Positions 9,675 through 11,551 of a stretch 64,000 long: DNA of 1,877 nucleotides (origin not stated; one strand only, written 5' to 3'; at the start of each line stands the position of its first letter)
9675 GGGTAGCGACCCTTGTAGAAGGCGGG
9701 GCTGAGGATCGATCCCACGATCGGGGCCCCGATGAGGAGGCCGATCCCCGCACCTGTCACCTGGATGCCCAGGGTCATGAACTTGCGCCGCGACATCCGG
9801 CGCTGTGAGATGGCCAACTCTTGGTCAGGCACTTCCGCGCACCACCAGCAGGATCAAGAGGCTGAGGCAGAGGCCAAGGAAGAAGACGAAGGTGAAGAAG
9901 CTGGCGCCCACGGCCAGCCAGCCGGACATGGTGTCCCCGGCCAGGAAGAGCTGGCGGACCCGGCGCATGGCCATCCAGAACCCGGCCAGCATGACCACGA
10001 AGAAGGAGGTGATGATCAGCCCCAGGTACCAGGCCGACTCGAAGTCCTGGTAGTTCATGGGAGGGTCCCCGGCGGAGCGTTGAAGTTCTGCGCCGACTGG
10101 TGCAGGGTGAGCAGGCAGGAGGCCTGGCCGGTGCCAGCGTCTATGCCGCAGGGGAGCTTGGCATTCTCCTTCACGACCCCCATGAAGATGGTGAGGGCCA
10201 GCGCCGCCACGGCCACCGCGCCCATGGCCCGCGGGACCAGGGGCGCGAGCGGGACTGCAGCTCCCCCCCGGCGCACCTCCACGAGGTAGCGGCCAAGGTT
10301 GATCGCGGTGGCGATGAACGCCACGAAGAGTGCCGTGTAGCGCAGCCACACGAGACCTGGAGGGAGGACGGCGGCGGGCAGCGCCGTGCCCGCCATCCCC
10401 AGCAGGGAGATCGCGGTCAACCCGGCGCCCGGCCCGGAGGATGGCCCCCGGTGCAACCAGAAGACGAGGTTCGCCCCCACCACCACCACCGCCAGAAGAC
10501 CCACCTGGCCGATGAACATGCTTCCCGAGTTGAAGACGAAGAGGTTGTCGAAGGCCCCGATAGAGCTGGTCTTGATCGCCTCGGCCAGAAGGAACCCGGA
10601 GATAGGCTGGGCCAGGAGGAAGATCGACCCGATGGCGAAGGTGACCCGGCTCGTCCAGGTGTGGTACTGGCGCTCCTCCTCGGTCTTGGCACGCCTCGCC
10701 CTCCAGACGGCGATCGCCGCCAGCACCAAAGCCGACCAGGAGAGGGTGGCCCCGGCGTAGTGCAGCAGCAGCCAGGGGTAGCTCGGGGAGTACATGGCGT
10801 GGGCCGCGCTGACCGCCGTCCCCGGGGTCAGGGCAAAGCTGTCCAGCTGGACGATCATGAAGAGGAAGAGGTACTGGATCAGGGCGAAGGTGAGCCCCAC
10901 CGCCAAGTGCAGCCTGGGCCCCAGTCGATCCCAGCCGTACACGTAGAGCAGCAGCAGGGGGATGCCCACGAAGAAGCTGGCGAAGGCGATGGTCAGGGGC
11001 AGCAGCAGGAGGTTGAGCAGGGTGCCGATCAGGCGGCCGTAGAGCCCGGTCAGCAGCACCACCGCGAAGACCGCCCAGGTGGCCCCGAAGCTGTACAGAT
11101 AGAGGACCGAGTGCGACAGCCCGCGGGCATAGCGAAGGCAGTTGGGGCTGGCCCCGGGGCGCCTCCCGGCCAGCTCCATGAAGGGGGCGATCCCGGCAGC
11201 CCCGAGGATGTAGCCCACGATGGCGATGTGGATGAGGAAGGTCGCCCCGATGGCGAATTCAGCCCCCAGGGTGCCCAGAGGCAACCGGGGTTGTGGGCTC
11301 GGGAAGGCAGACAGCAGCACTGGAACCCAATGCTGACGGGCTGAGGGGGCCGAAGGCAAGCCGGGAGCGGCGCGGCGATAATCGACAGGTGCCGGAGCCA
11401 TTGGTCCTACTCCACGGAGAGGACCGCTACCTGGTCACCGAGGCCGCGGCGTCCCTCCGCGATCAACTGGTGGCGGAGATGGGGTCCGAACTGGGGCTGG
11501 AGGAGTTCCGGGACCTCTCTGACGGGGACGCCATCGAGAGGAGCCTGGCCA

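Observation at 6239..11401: Rieske/cytochrome b module sandwiched between two CydB-less CydA-family paralogs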

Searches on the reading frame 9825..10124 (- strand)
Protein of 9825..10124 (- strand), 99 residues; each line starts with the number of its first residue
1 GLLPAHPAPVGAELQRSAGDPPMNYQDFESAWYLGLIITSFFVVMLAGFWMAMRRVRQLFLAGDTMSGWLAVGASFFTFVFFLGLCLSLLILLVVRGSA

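Call 3: search_protein_families(library=pfam, proteins=[window:9825-10124:-], max_evalue=1)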
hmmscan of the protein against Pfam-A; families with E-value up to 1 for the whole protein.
window:9825-10124:- (99 aa): 6 families
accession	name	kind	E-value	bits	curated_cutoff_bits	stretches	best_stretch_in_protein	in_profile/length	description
PF13858.11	DUF4199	-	0.14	13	32.3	1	32-92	28-86/165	Protein of unknown function (DUF4199)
PF02238.20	COX7a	-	0.2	12.5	22.1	1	29-56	24-51/53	Cytochrome c oxidase subunit VII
PF20482.3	DUF6722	-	0.2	12.4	27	0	28-51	25-49/49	Family of unknown function (DUF6722)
PF13268.11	DUF4059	-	0.29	12.1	25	1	33-58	10-35/72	Protein of unknown function (DUF4059)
PF21525.2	Nlp36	-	0.37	11.2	27.3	1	66-87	9-30/49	Neuropeptide-like peptide 36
PF20990.2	DUF2207_C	-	0.65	10.1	33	1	26-88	135-185/247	Predicted membrane protein (DUF2207) C-terminal domain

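Call 4: search_protein_families(library=ncbifam, proteins=[window:9825-10124:-], max_evalue=1)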
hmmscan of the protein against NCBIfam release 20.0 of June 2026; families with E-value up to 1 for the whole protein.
window:9825-10124:- (99 aa): 0 families

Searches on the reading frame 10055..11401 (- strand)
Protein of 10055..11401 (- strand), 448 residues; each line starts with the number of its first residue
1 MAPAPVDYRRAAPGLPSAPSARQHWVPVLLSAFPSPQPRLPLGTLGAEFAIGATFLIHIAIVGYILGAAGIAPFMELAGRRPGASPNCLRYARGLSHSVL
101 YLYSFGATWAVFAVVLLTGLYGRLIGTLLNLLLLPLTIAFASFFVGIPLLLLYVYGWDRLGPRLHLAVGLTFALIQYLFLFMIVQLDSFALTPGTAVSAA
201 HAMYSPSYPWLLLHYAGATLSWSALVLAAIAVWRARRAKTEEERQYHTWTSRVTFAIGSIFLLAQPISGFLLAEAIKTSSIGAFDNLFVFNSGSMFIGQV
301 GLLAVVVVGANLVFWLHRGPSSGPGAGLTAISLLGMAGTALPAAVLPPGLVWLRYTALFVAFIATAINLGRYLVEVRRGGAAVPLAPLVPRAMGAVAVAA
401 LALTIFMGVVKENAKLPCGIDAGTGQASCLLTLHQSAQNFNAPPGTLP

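Call 3: search_protein_families(library=pfam, proteins=[window:10055-11401:-], max_evalue=1)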
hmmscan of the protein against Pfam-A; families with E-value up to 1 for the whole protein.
window:10055-11401:- (448 aa): 1 family
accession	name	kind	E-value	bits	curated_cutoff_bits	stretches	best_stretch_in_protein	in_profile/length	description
PF01654.22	Cyt_bd_oxida_I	-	5.4e-13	48.7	26.2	1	50-275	5-236/418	Cytochrome bd terminal oxidase subunit I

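Call 4: search_protein_families(library=ncbifam, proteins=[window:10055-11401:-], max_evalue=1)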
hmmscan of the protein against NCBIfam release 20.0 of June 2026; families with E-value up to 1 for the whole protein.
window:10055-11401:- (448 aa): 0 families

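Call 7: search_solved_structures(query=window:10055-11401:-, max_evalue=1, show_alignments=2)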
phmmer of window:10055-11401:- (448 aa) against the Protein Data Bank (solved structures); distinct sequences matched with E-value up to 1: 1.
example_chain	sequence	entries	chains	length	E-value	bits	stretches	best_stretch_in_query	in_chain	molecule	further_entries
9r2g_A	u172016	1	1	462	9.4e-06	28.5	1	101-277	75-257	Cytochrome bd menaquinol oxidase subunit I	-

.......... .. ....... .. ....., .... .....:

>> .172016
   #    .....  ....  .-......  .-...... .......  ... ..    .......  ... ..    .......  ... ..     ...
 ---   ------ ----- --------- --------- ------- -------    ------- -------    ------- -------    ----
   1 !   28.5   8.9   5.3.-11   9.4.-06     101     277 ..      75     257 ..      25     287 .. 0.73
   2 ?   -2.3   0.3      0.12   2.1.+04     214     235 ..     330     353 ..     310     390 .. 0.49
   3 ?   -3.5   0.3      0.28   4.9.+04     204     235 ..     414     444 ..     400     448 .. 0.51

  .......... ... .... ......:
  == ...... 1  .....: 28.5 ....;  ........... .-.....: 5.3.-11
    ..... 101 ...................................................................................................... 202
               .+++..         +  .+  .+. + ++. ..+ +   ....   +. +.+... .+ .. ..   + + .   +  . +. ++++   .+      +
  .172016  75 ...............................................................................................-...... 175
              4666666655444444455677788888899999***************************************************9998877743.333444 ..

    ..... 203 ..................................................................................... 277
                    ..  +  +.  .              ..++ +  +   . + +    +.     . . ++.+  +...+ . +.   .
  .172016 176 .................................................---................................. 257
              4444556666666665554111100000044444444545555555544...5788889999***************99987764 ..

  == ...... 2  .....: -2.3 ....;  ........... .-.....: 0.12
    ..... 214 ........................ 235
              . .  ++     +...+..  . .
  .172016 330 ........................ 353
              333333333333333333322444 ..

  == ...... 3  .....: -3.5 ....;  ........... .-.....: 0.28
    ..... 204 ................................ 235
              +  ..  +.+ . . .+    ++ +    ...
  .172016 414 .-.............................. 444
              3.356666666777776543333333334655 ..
